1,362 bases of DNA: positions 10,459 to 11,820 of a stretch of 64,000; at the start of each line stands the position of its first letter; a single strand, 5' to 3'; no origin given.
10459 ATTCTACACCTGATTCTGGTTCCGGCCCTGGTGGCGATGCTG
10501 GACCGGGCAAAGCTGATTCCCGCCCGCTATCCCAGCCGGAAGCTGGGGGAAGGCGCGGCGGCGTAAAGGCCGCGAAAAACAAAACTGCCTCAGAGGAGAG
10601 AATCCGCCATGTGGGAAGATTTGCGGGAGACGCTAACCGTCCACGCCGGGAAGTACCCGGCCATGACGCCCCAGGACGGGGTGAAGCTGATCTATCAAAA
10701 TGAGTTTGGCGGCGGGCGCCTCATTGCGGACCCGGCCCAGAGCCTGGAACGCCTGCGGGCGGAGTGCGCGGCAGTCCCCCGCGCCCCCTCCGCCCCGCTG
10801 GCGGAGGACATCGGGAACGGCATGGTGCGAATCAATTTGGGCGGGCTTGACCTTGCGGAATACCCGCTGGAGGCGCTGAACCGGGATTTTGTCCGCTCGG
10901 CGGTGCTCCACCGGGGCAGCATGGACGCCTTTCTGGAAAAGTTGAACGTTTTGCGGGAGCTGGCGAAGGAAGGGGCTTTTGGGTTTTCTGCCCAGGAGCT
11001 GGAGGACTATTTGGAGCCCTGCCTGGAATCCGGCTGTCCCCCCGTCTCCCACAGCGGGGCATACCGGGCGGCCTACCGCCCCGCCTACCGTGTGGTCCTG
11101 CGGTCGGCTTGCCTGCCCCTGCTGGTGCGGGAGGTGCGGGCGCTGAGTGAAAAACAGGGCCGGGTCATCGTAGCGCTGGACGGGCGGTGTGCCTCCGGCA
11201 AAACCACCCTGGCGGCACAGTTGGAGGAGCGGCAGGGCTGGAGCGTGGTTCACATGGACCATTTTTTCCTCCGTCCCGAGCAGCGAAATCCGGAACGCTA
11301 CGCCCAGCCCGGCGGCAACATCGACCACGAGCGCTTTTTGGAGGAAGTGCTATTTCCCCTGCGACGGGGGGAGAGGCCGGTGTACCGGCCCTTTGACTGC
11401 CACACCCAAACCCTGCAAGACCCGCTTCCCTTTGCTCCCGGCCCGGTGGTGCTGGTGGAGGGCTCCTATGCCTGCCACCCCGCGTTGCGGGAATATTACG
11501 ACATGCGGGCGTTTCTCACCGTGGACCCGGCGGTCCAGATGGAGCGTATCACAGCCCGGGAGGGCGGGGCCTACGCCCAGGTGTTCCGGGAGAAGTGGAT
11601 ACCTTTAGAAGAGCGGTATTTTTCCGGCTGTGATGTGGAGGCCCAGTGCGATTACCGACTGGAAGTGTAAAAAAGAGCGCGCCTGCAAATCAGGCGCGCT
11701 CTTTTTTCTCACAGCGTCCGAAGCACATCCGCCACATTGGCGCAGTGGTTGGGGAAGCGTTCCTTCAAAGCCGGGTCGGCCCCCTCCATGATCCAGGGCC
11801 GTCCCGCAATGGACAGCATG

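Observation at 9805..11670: B12-cluster-linked ECF S-component plus novel two-domain P-loop kinase behind an unclassified terminator/antiterminator leader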

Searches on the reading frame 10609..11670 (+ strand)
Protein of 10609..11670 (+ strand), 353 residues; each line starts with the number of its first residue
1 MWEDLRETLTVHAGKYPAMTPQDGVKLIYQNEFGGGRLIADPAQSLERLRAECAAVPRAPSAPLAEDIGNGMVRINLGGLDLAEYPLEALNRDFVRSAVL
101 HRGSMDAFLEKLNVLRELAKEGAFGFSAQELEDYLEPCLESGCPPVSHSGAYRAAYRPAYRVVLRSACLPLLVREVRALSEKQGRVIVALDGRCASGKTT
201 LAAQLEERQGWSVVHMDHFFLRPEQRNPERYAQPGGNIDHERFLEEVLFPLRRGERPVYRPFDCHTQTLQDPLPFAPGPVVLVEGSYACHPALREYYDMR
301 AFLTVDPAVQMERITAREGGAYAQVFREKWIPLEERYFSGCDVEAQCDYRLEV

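Call 3: search_protein_families(library=pfam, proteins=[window:10609-11670:+], max_evalue=0.01)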
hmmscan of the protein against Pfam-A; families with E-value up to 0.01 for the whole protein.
window:10609-11670:+ (353 aa): 3 families
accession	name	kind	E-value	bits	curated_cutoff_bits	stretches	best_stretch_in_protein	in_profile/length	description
PF13671.12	AAA_33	-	0.0022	18.7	27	0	191-229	5-43/143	AAA domain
PF13238.12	AAA_18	-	0.0033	18.3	29.4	0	189-318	2-112/128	AAA domain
PF01712.25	dNK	-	0.0065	16.7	27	0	189-215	2-28/203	Deoxynucleoside kinase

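Call 5: search_protein_families(library=ncbifam, proteins=[window:10609-11670:+], max_evalue=1)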
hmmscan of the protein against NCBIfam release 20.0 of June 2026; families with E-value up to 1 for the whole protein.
window:10609-11670:+ (353 aa): 19 families
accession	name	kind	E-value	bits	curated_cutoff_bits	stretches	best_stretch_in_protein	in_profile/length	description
NF005115.0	PRK06547.1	equivalog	1e-15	57.6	173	1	176-350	6-169/172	hypothetical protein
NF006743.0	PRK09270.1-2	equivalog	2e-07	30.3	227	1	170-317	13-175/217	nucleoside/nucleotide kinase family protein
NF005655.0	PRK07429.1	subfamily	3.8e-07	29.6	236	1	182-325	5-157/326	phosphoribulokinase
NF005807.0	PRK07667.1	equivalog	1.4e-06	28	221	1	180-340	12-181/193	kinase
NF004861.0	PRK06217.1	equivalog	5.9e-06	25.8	203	2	292-324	79-111/183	hypothetical protein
NF006746.0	PRK09270.1-5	subfamily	3.2e-05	23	250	1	172-263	8-107/210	nucleoside/nucleotide kinase family protein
NF004018.0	PRK05480.1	equivalog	3.3e-05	23.4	180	1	183-317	4-146/210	uridine kinase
TIGR00235.1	udk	equivalog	0.00011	21.9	220.3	1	182-314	3-143/207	uridine kinase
NF006744.0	PRK09270.1-3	equivalog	0.00022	20.8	281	1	172-206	9-44/213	nucleoside/nucleotide kinase family protein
NF005994.0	PRK08118.1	equivalog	0.00049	20.2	215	1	190-226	6-42/172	DNA topology modulation protein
TIGR02173.1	cyt_kin_arch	equivalog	0.0056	16.7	102.1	0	281-328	75-121/169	(d)CMP kinase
TIGR00152.1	TIGR00152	equivalog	0.0073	16.2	65.55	1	187-220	1-34/188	dephospho-CoA kinase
NF006745.0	PRK09270.1-4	equivalog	0.019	13.9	228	1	170-206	27-63/246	nucleoside/nucleotide kinase family protein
NF040667.1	hom_kin_desulfo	exception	0.026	14.4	197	1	188-219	3-34/163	homoserine kinase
NF005576.0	PRK07261.1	equivalog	0.038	13.7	224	1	188-226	3-41/171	DNA topology modulation protein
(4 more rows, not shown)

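Call 8: find_homologous_proteins(query=window:10609-11667:+)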
Query window:10609-11667:+ (353 aa): 1830 proteins with E <= 0.001 among 8000 candidates; the best 120 are listed.
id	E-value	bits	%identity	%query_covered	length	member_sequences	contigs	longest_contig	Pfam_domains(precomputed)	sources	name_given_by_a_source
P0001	2.9e-239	811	100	100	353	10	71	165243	-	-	-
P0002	3.5e-209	712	89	100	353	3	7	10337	-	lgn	-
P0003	1.3e-197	674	84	100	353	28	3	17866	-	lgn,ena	-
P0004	1.7e-188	644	82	100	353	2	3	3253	-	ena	-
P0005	7.6e-188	642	80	100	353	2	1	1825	-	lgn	-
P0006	3.3e-187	640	80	100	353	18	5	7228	-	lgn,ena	-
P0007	2.4e-184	630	78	100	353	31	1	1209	-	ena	-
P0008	6.1e-184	629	79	100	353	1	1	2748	-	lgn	-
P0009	6.3e-183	626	79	98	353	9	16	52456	-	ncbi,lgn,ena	-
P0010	9.8e-183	625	78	100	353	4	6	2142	-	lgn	-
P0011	2.3e-182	624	77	99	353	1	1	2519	-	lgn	-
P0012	3.7e-182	623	78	100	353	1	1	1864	-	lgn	-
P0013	7.1e-182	622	79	100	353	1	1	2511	-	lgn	-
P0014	1.8e-181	621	78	100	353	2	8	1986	-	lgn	-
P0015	3.8e-181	620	78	100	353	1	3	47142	-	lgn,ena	-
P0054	4.7e-138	478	62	99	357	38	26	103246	-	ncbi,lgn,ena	-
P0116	1.8e-125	437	57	99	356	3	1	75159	-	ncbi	-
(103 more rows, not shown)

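Call 9: search_solved_structures(query=window:10609-11667:+, max_evalue=1, show_alignments=2)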
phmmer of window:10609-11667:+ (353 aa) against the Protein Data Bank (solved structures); distinct sequences matched with E-value up to 1: 22.
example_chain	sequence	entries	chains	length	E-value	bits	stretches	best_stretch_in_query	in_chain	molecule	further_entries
3w8r_A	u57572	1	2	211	5.9e-08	35.3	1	187-310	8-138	Uridine kinase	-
3asy_A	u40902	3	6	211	3.4e-07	32.8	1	187-310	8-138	Uridine kinase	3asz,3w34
1rz3_A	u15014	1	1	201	9.6e-05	24.7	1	175-313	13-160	hypothetical protein RBSTP0775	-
9y3v_K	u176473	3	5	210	0.00078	21.7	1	188-319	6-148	Uridine kinase P10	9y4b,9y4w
7eey_A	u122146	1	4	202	0.0018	20.5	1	186-316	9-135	tRNA-specific adenosine deaminase subunit tad2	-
5b3f_A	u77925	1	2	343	0.0096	18.1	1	187-306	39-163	Phosphoribulokinase/uridine kinase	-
3c8u_A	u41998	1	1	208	0.018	17.2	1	181-301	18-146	Fructokinase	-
6hzk_A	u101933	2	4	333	0.035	16.3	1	186-325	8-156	Phosphoribulokinase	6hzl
9n8l_A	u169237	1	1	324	0.044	16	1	190-267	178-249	Glutarate 2-hydroxylase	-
9n8d_A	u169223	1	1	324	0.044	16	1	190-267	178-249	Glutarate 2-hydroxylase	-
9n8u_A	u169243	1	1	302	0.059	15.6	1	211-267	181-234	Glutarate 2-hydroxylase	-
9n53_A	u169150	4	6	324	0.062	15.5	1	205-267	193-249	Glutarate 2-hydroxylase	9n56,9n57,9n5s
9bwu_A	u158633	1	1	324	0.062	15.5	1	205-267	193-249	Glutarate 2-hydroxylase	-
2r6s_A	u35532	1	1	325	0.062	15.5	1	205-267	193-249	Gab protein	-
9n8k_A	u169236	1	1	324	0.066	15.4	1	211-267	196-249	Glutarate 2-hydroxylase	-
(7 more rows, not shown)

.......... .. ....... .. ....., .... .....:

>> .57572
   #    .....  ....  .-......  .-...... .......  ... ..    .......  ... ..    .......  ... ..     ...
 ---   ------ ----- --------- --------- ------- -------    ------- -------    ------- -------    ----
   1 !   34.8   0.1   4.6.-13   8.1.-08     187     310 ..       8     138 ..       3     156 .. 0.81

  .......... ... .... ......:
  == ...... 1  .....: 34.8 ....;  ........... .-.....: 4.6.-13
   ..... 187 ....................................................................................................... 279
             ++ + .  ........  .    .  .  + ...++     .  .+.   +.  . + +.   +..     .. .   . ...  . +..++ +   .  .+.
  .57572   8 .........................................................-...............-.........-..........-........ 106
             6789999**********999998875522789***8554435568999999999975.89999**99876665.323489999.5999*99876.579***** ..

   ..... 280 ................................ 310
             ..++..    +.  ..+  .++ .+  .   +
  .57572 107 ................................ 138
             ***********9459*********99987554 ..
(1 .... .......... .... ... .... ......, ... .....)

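Call 11: find_related_loci(query=A1, collection=genome_contigs, flank=6000)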
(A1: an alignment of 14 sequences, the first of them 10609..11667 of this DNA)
Query A1 (353 aa) in genome_contigs; peptide patterns used: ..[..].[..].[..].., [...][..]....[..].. (x = any residue, [..] = any of these).
599 stretches matched a pattern (row limit reached: there are more); 593 encode a relative of the query (tblastn E <= 1e-3); the best 80 are kept; 80 distinct loci.
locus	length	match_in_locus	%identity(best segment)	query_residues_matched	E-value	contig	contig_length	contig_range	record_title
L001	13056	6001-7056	79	1-352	0e+0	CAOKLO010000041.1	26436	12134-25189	MAG TPA_asm: uncultured bacterium isolate SRR15604596_bin.20_metawrap_v1.3_MAG genome assembly, contig: NODE.2580_length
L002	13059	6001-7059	77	1-353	2e-179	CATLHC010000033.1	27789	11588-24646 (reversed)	MAG TPA_asm: uncultured Oscillospiraceae bacterium isolate MGG04455_1680015456 genome assembly, contig: ERR3199535_1355,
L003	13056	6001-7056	71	1-352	6e-169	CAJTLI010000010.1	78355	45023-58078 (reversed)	MAG TPA_asm: uncultured Oscillospiraceae bacterium isolate MGBC104717 genome assembly, contig: MGBC104717.10, whole geno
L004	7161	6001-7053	73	3-353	2e-160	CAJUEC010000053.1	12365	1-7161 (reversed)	MAG TPA_asm: uncultured Oscillospiraceae bacterium isolate MGBC116682 genome assembly, contig: MGBC116682.53, whole geno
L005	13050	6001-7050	71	4-353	7e-160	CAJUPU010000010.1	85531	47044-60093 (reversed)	MAG TPA_asm: uncultured Oscillospiraceae bacterium isolate MGBC164455 genome assembly, contig: MGBC164455.10, whole geno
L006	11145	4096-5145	62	4-353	1e-140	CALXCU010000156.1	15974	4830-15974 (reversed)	MAG: uncultured Oscillospiraceae bacterium isolate E12__bin334 genome assembly, contig: E12__k127_5293071, whole genome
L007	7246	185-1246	62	1-352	3e-134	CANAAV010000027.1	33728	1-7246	MAG TPA_asm: uncultured Flavonifractor sp. isolate SRR14629575_bin.32_metawrap_v1.3_MAG genome assembly, contig: NODE.10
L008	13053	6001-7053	61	4-353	8e-132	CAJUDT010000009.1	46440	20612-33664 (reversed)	MAG TPA_asm: uncultured Flavonifractor sp. isolate MGBC117744 genome assembly, contig: MGBC117744.9, whole genome shotgu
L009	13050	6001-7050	58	4-353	3e-131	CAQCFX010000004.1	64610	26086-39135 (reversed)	MAG TPA_asm: uncultured Oscillospiraceae bacterium isolate MGBC108876 genome assembly, contig: MGBC108876.4, whole genom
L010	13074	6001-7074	59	3-353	7e-131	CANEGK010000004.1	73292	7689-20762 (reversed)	MAG TPA_asm: uncultured Clostridium sp. isolate SRR18439536_bin.36_metawrap_v1.3_MAG genome assembly, contig: NODE.318_l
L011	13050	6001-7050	57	4-353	3e-129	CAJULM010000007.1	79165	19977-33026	MAG TPA_asm: uncultured Oscillospiraceae bacterium isolate MGBC155975 genome assembly, contig: MGBC155975.7, whole genom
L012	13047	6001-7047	60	3-352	9e-129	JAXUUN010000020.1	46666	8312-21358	MAG: bacterium isolate P003-99 NODE_434_length_46666_cov_26.222179, whole genome shotgun sequence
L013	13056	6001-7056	60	2-353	7e-129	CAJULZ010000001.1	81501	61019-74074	MAG TPA_asm: uncultured Oscillospiraceae bacterium isolate MGBC157594 genome assembly, contig: MGBC157594.1, whole genom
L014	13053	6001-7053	57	3-353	3e-126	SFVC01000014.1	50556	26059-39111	MAG: bacterium isolate W2P18.022 Contig88, whole genome shotgun sequence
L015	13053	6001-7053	56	3-353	1e-125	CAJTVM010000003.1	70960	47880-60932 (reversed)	MAG TPA_asm: uncultured Oscillospiraceae bacterium isolate MGBC113841 genome assembly, contig: MGBC113841.3, whole genom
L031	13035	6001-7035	47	2-351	2e-84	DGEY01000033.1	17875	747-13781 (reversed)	MAG TPA_asm: Firmicutes bacterium UBA3914 UBA3914_contig_2538, whole genome shotgun sequence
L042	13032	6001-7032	42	5-347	2e-80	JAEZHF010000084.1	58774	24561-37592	MAG: Bacillota bacterium isolate OH_CDB_128 k127_820461, whole genome shotgun sequence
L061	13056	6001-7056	44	5-353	2e-76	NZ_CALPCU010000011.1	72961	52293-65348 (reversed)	Vermiculatibacterium agrestimuris strain DSM 112226 NODE_11_length_72961_cov_40.115128, whole genome shotgun sequence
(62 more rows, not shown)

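Call 18: predict_structure(alignment_id=A1)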
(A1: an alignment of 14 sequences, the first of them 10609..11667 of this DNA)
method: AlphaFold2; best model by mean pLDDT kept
length: 353 residues; sequences in the alignment: 14
mean_pLDDT: 93.3   pTM: 0.88
mean pLDDT of the five models: 93.3, 93.0, 82.5, 77.7, 72.8
residues with pLDDT >= 90: 306; 70-90: 46; 50-70: 1; < 50: 0
segments of 3 or more residues with pLDDT < 50: none
pLDDT, mean of each block of 10 residues (from residue 1): 90 95 95 85 92 93 93 95 93 92 93 97 96 95 87 90 95 96 96 93 95 95 92 91 97 95 93 92 95 96 93 93 91 92 94 88
secondary structure, 60 per line:
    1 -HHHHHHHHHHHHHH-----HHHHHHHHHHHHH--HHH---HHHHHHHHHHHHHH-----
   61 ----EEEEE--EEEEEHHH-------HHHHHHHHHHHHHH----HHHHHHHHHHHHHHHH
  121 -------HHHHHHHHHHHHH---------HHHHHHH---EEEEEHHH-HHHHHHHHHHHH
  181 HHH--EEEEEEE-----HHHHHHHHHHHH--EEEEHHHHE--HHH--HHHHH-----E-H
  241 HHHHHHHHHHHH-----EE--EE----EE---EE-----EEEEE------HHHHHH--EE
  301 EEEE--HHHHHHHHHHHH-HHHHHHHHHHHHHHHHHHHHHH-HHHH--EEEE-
elements in order: H2-15 H21-33 H42-55 E65-69 E72-76 H87-100 H105-120 H128-140 H150-156 E160-164 H169-183 E186-192 H198-209 E212-215 H216-219 H228-232 H240-252 E280-284 H291-296 E299-304 H307-318 H320-341 H343-346 E349-352

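Call 21: fold_search(model_id=the predicted structure, library=pdb)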
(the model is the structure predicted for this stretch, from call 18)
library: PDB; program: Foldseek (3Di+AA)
matches with E <= 10: 1410; with E <= 0.001: 105
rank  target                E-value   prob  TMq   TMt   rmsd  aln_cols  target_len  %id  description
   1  3asz_B                8.5e-10  1.00  0.40  0.66   3.9       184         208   23  CMP-complex structure of uridine kinase from Thermus thermophilus HB8 (released 2011-06-01)
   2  3asy_A                9.5e-10  1.00  0.41  0.69   3.8       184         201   23  ligand-free structure of uridine kinase from thermus thermophilus HB8 (released 2011-06-01)
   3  3w8r_A                2.5e-09  1.00  0.40  0.65   4.0       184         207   24  Mutant structure of Thermus thermophilus HB8 uridine-cytidine kinase (released 2014-03-26)
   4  7z67                  2.7e-09  1.00  0.41  0.37   6.3       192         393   18  Crystal structure of the tandem kinase & triphosphate tunnel metalloenzyme domain module of the TTM1 protein from Arabid (released 2022-03-23)
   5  3w8r_B                5.7e-09  1.00  0.40  0.66   4.0       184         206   23  Mutant structure of Thermus thermophilus HB8 uridine-cytidine kinase (released 2014-03-26)
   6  1rz3                  6.0e-09  1.00  0.38  0.69   5.0       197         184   20  Structure of a Possible Uridine Kinase from Bacillus stearothermophilus (released 2004-05-04)
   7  3asy_B                8.5e-09  1.00  0.41  0.70   3.8       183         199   23  ligand-free structure of uridine kinase from thermus thermophilus HB8 (released 2011-06-01)
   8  1ufq_B                1.1e-08  1.00  0.40  0.66   3.6       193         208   18  Crystal structure of ligand-free human uridine-cytidine kinase 2 (released 2004-05-04)
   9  1uej_B                2.7e-08  1.00  0.40  0.66   4.4       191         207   18  Crystal structure of human uridine-cytidine kinase 2 complexed with a substrate, cytidine (released 2004-05-04)
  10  6n54_B                2.7e-08  1.00  0.39  0.62   4.7       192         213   20  Crystal structure of human uridine-cytidine kinase 2 complexed with 2'-azidocytidine monophosphate (released 2019-11-27)
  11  1ufq_D                2.9e-08  1.00  0.40  0.66   4.4       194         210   19  Crystal structure of ligand-free human uridine-cytidine kinase 2 (released 2004-05-04)
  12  6n53_A                3.0e-08  1.00  0.39  0.64   4.4       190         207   18  Crystal structure of human uridine-cytidine kinase 2 complexed with 2'-azidouridine monophosphate (released 2019-11-27)
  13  6n55_E                4.3e-08  1.00  0.40  0.65   4.5       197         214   18  Crystal structure of human uridine-cytidine kinase 2 complexed with 2'-azidouridine (released 2019-11-27)
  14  5b3f_A                4.8e-08  1.00  0.38  0.43   4.7       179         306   21  Crystal structure of phosphoribulokinase from Methanospirillum hungatei (released 2017-01-18)
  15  9qkn                  4.8e-08  1.00  0.35  0.40   3.6       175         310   21  Structure of the cyanobacteria specific PRK from Gloeocapsa PCC 73106 (released 2026-04-08)
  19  3asz_A                6.1e-08  1.00  0.40  0.67   4.0       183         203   23  CMP-complex structure of uridine kinase from Thermus thermophilus HB8 (released 2011-06-01)
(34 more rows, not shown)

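Call 38: find_encoding_contigs(protein=P0116, flank=8000, max_places=3)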
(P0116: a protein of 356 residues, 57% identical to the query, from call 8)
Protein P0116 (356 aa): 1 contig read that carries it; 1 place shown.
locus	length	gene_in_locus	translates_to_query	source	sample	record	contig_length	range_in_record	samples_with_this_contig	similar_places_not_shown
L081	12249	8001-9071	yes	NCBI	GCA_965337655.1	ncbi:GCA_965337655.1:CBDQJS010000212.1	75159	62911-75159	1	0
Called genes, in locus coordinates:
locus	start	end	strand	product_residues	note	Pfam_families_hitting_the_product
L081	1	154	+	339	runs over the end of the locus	PF18152:DAHP_snth_FXD, PF00793:DAHP_synth_1, PF03102:NeuB (weak)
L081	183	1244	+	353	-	PF00465:Fe-ADH (weak), PF13685:Fe-ADH_2, PF01761:DHQ_synthase, PF24621:DHQS_C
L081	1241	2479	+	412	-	PF00275:EPSP_synthase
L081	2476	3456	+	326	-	PF01264:Chorismate_synt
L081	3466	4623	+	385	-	PF01817:CM_2, PF00800:PDT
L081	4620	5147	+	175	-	PF13238:AAA_18 (weak), PF01202:SKI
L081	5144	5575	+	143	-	PF01220:DHquinase_II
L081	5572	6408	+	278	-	PF08501:Shikimate_dh_N, PF01262:AlaDh_PNT_C (faint), PF01488:Shikimate_DH, PF03435:Sacchrp_dh_NADP (weak)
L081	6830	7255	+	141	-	PF12953:DUF3842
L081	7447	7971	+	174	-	PF07155:ECF-ribofla_trS, PF07694:5TM-5TMR_LYT (weak), PF12822:ECF_trnsprt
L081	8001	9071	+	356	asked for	-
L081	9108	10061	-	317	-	PF02275:CBAH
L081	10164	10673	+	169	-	PF02572:CobA_CobO_BtuR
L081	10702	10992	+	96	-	-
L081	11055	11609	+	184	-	PF02632:BioY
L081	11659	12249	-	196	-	?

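Call 39: find_encoding_contigs(protein=P0054, flank=8000, max_places=3)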
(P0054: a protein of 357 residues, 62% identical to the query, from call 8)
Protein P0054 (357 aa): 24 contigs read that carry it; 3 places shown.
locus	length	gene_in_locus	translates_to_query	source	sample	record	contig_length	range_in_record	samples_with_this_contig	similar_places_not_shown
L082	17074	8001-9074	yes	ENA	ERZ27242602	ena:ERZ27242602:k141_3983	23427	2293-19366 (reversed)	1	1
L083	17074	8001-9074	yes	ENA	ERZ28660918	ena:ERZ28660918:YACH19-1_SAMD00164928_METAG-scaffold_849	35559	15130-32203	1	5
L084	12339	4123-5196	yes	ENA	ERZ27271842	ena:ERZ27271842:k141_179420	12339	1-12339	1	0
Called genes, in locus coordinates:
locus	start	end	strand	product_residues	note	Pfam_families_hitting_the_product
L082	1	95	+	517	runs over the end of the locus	PF01869:BcrAD_BadFG (weak), PF05378:Hydant_A_N, PF13941:MutL (faint), PF01968:Hydantoinase_A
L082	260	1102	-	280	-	PF00126:HTH_1, PF03466:LysR_substrate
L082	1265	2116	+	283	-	PF00248:Aldo_ket_red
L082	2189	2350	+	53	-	-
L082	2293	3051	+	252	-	PF00248:Aldo_ket_red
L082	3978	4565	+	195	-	PF01451:LMWPc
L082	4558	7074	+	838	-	PF00005:ABC_tran (faint), PF02463:SMC_N (faint), PF13481:AAA_25 (faint), PF13555:AAA_29 (faint), PF20703:nSTAND1 (faint), PF13304:AAA_21 (faint), PF00684:DnaJ_CXXCXGXG (faint), PF17755:UvrA_DNA-bind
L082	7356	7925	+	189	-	PF12822:ECF_trnsprt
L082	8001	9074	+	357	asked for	-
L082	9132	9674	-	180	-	PF04463:2-thiour_desulf (faint)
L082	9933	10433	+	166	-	-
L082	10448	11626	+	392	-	PF00465:Fe-ADH, PF13685:Fe-ADH_2, PF25137:ADH_Fe_C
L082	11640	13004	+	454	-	PF00171:Aldedh, PF05893:LuxC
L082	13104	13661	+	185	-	PF04542:Sigma70_r2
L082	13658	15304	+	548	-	-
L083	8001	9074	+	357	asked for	-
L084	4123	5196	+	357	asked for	-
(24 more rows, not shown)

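Call 80: search_protein_families(library=pfam, proteins=[L061:7035-7694:+, L061:5357-5995:+, L061:4010-5554:-, L061:8482-9273:-, L061:9499-11625:+], max_evalue=0.001)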
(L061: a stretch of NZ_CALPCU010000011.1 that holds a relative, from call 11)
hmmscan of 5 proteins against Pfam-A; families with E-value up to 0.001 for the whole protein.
L061:7035-7694:+ (219 aa): 3 families
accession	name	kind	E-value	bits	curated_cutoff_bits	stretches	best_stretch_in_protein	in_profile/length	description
PF00132.30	Hexapep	-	2.2e-13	49.7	27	1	145-179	2-36/36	Bacterial transferase hexapeptide (six repeats)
PF12464.13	Mac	-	3.7e-10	40.3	22.1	1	23-72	1-53/53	Maltose acetyltransferase hexapeptide capping motif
PF14602.12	Hexapep_2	-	7.8e-09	35.6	27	1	144-179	1-34/34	Hexapeptide repeat of succinyl-transferase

L061:5357-5995:+ (212 aa): 1 family
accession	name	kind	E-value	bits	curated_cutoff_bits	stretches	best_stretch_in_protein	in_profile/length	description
PF12953.12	DUF3842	-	2.6e-48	164.1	28.5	1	77-204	1-128/130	Domain of unknown function (DUF3842)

L061:4010-5554:- (514 aa): 2 families
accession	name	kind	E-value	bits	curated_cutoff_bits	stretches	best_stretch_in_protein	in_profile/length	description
PF13517.12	FG-GAP_3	-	2.4e-07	31.7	26.9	0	233-245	1-13/61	FG-GAP-like repeat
PF01839.29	FG-GAP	-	2.4e-06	27.8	22.1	0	231-244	7-20/37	FG-GAP repeat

L061:8482-9273:- (263 aa): 1 family
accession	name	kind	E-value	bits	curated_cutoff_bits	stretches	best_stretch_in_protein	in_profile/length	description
PF01048.26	PNP_UDP_1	-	8e-39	133.9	25.1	1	27-229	2-202/233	Phosphorylase superfamily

L061:9499-11625:+ (708 aa): 1 family
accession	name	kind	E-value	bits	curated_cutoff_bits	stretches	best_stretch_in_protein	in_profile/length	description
PF03030.21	H_PPase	-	1.3e-267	890.2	29.7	1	15-694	1-645/645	Inorganic H+ pyrophosphatase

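Call 82: search_solved_structures(query=L081:6830-7252:+, max_evalue=10, show_alignments=1)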
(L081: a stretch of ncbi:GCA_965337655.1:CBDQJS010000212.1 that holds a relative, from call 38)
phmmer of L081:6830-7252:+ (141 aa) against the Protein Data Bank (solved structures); distinct sequences matched with E-value up to 10: 7.
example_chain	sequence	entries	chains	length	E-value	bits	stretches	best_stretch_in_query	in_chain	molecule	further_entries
3i4c_A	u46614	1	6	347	0.091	16.5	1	8-58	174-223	NAD-dependent alcohol dehydrogenase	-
2eer_A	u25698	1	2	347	0.092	16.5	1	8-62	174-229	NAD-dependent alcohol dehydrogenase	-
1nto_A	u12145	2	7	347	0.092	16.5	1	8-58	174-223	NAD-dependent alcohol dehydrogenase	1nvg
1jvb_A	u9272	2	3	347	0.094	16.5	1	8-58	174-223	NAD(H)-DEPENDENT ALCOHOL DEHYDROGENASE | NAD-dependent alcohol dehydrogenase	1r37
6s4q_A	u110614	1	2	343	0.3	14.8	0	10-59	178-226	Streptavidin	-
7mjv_A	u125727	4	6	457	0.71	13.6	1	63-123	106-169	tRNA-2-methylthio-N(6)-dimethylallyladenosine synthase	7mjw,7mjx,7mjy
7mjz_A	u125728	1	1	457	0.71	13.6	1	63-123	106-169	tRNA-2-methylthio-N(6)-dimethylallyladenosine synthase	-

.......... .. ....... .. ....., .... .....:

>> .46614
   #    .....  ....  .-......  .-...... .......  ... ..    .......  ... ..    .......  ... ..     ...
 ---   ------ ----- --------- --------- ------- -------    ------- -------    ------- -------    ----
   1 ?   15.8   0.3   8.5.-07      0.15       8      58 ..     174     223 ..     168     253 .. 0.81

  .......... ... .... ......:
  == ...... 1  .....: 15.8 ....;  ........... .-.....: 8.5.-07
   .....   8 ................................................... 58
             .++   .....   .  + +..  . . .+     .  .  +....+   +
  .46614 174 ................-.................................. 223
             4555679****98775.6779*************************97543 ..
